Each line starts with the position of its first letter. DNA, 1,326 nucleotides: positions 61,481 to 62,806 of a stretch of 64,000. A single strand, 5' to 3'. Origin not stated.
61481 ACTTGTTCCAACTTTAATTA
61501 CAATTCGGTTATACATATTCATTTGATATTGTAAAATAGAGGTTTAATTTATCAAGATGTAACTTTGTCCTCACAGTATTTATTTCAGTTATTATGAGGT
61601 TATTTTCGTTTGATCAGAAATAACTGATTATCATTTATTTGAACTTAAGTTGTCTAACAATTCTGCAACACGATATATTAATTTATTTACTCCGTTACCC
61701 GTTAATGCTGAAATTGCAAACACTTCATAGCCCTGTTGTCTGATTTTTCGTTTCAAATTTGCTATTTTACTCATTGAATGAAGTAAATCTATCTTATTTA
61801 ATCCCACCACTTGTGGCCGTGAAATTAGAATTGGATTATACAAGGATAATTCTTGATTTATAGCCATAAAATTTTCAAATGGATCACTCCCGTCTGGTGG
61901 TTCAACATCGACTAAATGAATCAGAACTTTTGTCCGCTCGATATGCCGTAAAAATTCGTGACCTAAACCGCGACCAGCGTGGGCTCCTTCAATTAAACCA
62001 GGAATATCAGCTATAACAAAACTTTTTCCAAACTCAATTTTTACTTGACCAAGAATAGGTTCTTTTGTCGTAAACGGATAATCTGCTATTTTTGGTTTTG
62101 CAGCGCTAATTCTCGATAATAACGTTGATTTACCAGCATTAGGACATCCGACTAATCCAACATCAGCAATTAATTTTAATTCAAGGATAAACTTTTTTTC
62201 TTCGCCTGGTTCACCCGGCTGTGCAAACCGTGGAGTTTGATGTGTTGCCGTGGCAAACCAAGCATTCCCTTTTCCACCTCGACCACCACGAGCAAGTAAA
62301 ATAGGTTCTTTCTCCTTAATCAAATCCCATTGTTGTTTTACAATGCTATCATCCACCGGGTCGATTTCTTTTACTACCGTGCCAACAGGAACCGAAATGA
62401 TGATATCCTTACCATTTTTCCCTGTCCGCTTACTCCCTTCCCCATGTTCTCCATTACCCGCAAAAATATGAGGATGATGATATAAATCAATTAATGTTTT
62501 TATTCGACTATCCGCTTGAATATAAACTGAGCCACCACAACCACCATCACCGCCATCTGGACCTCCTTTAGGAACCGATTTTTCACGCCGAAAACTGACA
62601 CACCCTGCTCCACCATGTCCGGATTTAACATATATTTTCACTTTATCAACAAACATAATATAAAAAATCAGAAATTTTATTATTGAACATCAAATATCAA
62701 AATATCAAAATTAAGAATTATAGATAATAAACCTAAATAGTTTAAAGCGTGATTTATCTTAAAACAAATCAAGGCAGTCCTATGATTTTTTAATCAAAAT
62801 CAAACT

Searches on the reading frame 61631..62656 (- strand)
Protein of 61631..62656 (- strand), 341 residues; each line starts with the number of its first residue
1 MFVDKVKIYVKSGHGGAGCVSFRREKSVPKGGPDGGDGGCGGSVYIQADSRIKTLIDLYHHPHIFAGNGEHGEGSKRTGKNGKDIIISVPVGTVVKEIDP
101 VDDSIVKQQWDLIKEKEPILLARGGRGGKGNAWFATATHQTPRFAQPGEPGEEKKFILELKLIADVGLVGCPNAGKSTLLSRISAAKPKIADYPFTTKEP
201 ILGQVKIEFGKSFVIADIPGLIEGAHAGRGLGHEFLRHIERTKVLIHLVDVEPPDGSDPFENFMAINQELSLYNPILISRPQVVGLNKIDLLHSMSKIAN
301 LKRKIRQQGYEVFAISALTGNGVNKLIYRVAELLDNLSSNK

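Call 26: search_protein_families(library=pfam, proteins=[window:61631-62656:-])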
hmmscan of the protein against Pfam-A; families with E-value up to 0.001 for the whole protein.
window:61631-62656:- (341 aa): 5 families
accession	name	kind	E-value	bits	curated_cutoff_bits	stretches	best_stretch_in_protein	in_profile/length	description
PF01018.28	GTP1_OBG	-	2.8e-58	196.4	27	1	3-162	1-155/155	GTP1/OBG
PF01926.29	MMR_HSR1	-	8.4e-25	87.5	21.9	1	165-274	1-100/113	50S ribosome-binding GTPase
PF02421.24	FeoB_N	-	4.2e-12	46.3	27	1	166-327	3-153/156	Ferrous iron transport protein B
PF03193.22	RsgA_GTPase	-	4e-06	27.2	30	1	282-329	56-103/174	RsgA GTPase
PF00009.33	GTP_EFTU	-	0.00027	21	26.5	0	281-334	123-186/188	Elongation factor Tu GTP binding domain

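Call 77: find_homologous_proteins(query=window:61631-62656:-, max_evalue=1e-40)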
Query window:61631-62656:- (341 aa): 8000 proteins with E <= 1e-40 among 8000 candidates; the best 120 are listed.
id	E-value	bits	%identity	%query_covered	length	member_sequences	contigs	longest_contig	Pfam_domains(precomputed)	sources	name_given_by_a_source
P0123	1.2e-226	770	100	100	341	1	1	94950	PF01926.30,PF02421.25,PF01018.29,PF03193.23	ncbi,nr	ncbi:MAG: GTPase ObgE [bacterium]|nr:GTPase ObgE [bacterium]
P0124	1.8e-168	578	76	98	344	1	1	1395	PF01926.30,PF02421.25,PF01018.29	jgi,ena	-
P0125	5.2e-167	573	77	99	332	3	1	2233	PF01926.30,PF02421.25,PF01018.29,PF03193.23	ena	-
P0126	2.0e-165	568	77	98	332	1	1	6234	PF01926.30,PF02421.25,PF01018.29,PF03193.23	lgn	-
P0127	2.6e-163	561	75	98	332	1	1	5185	PF01926.30,PF02421.25,PF01018.29,PF03193.23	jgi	jgi:GTPase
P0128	7.2e-163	560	76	98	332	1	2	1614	PF01926.30,PF02421.25,PF01018.29,PF03193.23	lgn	-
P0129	3.8e-161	554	75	98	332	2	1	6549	PF01926.30,PF02421.25,PF00009.34,PF01018.29,PF03193.23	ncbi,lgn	-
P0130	6.0e-160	550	74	98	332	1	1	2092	PF01926.30,PF02421.25,PF01018.29,PF03193.23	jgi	jgi:GTP-binding protein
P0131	2.5e-141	489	67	99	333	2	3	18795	PF01926.30,PF02421.25,PF00009.34,PF01018.29,PF03193.23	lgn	-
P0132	4.9e-132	459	62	99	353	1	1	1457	PF01926.30,PF02421.25,PF00009.34,PF01018.29,PF03193.23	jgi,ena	-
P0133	5.2e-132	458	62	98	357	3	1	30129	PF01926.30,PF02421.25,PF01018.29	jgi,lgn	-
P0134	6.3e-130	452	60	100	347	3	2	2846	PF01926.30,PF02421.25,PF00009.34,PF01018.29,PF03193.23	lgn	-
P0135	2.6e-120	420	58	99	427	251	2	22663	PF01926.30,PF02421.25,PF01018.29,PF09269.17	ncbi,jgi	ncbi:GTPase Obg [subsurface metagenome]|jgi:GTP-binding protein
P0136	1.7e-119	417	58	99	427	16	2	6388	PF01926.30,PF02421.25,PF01018.29,PF03193.23,PF09269.17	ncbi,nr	ncbi:MAG: GTPase ObgE [Chloroflexi bacterium]|nr:GTPase ObgE [Chloroflexota bacterium] MBE3127529.1 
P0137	1.9e-119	417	59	99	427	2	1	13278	PF01926.30,PF02421.25,PF01018.29,PF03193.23,PF09269.17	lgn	-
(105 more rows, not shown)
